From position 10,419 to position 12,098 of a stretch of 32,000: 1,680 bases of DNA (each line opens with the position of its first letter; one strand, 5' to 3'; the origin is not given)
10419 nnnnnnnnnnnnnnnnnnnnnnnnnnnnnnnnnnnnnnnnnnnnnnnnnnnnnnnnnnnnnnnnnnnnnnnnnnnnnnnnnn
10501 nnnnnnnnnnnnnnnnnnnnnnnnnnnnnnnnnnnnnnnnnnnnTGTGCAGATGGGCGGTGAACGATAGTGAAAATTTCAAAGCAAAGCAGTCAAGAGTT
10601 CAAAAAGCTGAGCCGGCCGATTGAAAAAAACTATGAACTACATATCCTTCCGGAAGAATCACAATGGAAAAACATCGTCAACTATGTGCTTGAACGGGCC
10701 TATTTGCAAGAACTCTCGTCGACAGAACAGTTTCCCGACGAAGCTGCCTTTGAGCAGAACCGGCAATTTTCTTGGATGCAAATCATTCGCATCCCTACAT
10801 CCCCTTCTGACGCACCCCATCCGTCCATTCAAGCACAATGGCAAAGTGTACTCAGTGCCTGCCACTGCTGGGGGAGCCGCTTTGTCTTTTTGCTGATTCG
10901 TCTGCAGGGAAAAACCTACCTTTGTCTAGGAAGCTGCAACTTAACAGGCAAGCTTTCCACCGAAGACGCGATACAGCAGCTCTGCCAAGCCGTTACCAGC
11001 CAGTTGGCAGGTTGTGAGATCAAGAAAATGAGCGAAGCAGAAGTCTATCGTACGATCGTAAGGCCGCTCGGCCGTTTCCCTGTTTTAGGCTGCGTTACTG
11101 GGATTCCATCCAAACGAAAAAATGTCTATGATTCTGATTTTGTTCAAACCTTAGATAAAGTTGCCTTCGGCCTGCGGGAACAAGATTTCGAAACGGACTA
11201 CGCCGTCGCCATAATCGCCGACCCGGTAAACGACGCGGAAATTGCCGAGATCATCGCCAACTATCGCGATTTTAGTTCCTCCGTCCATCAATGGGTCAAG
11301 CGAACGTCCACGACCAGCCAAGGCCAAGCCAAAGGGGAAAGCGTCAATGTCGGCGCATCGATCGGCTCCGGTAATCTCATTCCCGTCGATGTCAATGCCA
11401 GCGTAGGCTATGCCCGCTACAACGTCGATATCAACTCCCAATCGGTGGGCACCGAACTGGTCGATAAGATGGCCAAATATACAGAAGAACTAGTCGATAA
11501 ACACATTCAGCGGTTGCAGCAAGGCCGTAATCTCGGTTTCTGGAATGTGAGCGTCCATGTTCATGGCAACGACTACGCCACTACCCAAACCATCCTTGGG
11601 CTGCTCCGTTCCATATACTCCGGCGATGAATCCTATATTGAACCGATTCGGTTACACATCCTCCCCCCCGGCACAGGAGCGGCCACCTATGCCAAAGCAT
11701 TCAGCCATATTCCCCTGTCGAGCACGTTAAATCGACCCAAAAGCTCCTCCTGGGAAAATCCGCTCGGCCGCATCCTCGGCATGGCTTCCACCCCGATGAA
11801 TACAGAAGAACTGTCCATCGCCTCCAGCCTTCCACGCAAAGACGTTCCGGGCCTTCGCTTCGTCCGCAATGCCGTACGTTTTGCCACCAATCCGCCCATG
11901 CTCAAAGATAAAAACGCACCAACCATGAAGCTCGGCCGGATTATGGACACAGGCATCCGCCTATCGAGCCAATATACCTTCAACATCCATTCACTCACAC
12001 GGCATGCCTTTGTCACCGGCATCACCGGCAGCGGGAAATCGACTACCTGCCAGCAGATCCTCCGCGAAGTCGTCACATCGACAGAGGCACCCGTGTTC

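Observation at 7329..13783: Operon coupling a radical-SAM/SPASM maturase and six-Cys peptide to an Hsp70-like ATPase and a HerA/FtsK-type NTPase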

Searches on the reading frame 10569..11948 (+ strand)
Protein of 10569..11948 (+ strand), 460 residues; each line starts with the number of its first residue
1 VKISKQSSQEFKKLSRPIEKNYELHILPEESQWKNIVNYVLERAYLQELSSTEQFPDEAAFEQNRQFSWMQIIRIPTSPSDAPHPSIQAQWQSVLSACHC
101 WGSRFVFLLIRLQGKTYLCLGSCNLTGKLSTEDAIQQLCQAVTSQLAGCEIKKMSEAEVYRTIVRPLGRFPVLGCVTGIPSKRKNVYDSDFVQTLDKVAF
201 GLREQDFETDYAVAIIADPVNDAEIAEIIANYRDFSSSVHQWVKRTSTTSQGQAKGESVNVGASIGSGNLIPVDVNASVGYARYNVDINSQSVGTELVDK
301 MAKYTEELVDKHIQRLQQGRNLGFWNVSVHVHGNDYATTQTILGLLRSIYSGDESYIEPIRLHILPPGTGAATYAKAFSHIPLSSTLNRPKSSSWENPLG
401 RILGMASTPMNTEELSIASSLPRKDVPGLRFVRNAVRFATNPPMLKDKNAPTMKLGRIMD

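Call 42: predict_structure(alignment_id=A2)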
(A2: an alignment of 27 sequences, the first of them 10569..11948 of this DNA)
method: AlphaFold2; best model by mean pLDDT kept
length: 460 residues; sequences in the alignment: 27
mean_pLDDT: 72.1   pTM: 0.73
mean pLDDT of the five models: 72.1, 71.9, 71.9, 71.0, 68.6
residues with pLDDT >= 90: 114; 70-90: 170; 50-70: 80; < 50: 96
segments of 3 or more residues with pLDDT < 50: 1-26, 251-294, 388-395, 431-441, 457-460
pLDDT, mean of each block of 10 residues (from residue 1): 36 39 45 76 86 73 74 75 69 91 93 90 82 88 87 94 93 91 61 68 75 95 88 83 64 40 31 31 38 59 86 84 91 94 87 73 90 91 61 55 85 89 65 42 58 48
secondary structure, 60 per line:
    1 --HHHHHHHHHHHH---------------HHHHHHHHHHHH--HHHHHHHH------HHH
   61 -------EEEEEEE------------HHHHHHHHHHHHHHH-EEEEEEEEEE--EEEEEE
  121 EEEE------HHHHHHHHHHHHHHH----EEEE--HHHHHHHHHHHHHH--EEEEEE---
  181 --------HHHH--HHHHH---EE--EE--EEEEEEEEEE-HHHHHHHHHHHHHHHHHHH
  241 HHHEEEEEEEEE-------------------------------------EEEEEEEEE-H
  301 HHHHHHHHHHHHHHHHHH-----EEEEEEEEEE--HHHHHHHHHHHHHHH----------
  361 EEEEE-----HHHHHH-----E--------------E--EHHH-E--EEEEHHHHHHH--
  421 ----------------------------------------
elements in order: H3-14 H30-41 H44-51 E68-74 H87-101 E103-112 E115-124 H131-145 E150-153 H156-169 E172-177 H189-192 H195-199 E211-220 H222-243 E244-252 E290-298 H300-318 E324-333 H336-350 E361-365 H371-376 E408-411 H412-418

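Call 48: fold_search(model_id=the predicted structure, library=pdb)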
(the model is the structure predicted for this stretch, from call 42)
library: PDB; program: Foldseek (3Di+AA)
matches with E <= 10: 781; with E <= 0.001: 1
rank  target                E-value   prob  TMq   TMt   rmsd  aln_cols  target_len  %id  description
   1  7o42_A                3.6e-04  1.00  0.36  0.20  10.6       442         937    8  TrwK/VirB4unbound trimer of dimers complex (with Hcp1) from the R388 type IV secretion system determined by cryo-EM. (released 2022-06-22)
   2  8rtb_A                2.3e-03  1.00  0.37  0.24  12.1       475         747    6  Extended inner membrane complex (IMC) protomer structure (TrwM/VirB3-TrwK/VirB4-TrwI/VirB6-TrwG/VirB8-TrwE/VirB10) fro (released 2024-06-19)
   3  8rtd_O                2.3e-03  1.00  0.37  0.23  12.1       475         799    6  Stalk-Arches-IMC structure from the fully-assembled R388 type IV secretion system determined by cryo-EM. (released 2024-06-19)
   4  8rtd_T                2.3e-03  1.00  0.37  0.23  12.1       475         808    6  Stalk-Arches-IMC structure from the fully-assembled R388 type IV secretion system determined by cryo-EM. (released 2024-06-19)
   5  8rtd_g                5.7e-03  0.99  0.36  0.24   8.6       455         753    6  Stalk-Arches-IMC structure from the fully-assembled R388 type IV secretion system determined by cryo-EM. (released 2024-06-19)
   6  3k07                  6.0e-03  0.30  0.14  0.08  34.5       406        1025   10  Crystal structure of CusA (released 2010-09-22)
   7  4dnt_A                9.7e-03  0.28  0.14  0.08  34.1       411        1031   10  Crystal structure of the CusBA heavy-metal efflux complex from Escherichia coli, mutant (released 2012-06-20)
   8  7ry3_C                9.7e-03  0.21  0.12  0.08  32.2       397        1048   12  Multidrug Efflux pump AdeJ with TP-6076 bound (released 2022-02-02)
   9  8ffk_A                1.6e-02  0.25  0.14  0.07  32.1       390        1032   11  Klebsiella pneumoniae AcrB multidrug efflux pump apo form (released 2023-04-05)
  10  8yr0_A                1.8e-02  0.21  0.13  0.08  32.3       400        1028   13  Cryo-EM Structure of AdeG from Acinetobacter baumannii (released 2025-01-01)
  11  5a13_B                2.0e-02  0.44  0.16  0.27  28.9       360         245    9  Crystal structure of Chlorite Dismutase from Magnetospirillum sp. in complex with thiocyanate (released 2015-09-02)
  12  4dop_A                2.0e-02  0.25  0.15  0.08  32.1       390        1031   10  Crystal structure of the CusBA heavy-metal efflux complex from Escherichia coli, R mutant (released 2012-06-20)
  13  5eno_C                2.2e-02  0.25  0.14  0.11  31.1       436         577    8  MBX2319 bound structure of bacterial efflux pump. (released 2016-04-06)
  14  8f4n_B                2.2e-02  0.18  0.14  0.07  27.2       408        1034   11  Dimer of aminoglycoside efflux pump AcrD (released 2022-12-28)
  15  8dew_A                2.4e-02  0.18  0.13  0.07  30.7       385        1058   12  Cryo-electron microscopy structure of Neisseria gonorrhoeae multidrug efflux pump MtrD with LL-37 complex (released 2022-09-14)
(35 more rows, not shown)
